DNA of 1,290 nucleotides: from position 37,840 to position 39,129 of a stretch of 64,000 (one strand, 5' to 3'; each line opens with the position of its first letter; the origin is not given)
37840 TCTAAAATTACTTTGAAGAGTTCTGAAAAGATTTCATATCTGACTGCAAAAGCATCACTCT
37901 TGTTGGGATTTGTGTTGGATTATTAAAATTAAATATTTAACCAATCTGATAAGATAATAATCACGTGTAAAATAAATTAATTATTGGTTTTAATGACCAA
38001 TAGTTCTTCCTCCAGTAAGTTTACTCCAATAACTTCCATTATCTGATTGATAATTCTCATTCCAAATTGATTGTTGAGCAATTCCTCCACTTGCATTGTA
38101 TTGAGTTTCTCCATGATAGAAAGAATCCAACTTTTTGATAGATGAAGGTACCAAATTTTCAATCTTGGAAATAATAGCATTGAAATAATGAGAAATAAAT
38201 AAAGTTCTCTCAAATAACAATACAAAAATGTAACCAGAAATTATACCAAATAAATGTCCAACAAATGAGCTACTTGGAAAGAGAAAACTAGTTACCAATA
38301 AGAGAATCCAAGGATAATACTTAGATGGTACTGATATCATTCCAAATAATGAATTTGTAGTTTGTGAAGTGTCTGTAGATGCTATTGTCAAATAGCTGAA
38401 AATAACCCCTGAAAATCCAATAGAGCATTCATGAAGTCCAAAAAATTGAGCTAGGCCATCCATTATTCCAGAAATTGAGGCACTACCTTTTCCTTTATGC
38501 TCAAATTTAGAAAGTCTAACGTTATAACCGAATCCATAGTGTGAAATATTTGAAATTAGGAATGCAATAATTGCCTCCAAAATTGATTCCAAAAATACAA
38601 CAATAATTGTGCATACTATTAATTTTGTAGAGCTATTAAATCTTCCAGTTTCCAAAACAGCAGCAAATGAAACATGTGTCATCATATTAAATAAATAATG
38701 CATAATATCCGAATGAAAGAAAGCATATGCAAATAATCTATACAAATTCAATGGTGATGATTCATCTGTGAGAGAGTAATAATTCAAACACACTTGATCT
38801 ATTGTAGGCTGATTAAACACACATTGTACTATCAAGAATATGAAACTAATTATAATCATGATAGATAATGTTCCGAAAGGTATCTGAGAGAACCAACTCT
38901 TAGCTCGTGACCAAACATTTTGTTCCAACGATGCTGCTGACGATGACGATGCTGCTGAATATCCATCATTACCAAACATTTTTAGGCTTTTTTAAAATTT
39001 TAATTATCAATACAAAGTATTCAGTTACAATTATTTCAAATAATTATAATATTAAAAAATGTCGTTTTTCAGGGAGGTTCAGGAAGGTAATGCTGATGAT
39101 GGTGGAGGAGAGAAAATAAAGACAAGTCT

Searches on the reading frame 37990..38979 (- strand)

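Call 12: search_protein_families(library=pfam, proteins=[window:37990-38979:-], max_evalue=0.01)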
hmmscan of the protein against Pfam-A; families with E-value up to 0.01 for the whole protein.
window:37990-38979:- (329 aa): 2 families
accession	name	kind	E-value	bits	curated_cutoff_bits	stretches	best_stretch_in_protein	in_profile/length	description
PF01694.28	Rhomboid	-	5.9e-17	62.6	22.6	2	169-256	49-140/143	Rhomboid domain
PF04511.20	DER1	-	6.6e-08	33.2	26.6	1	190-255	110-173/191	Der1-like family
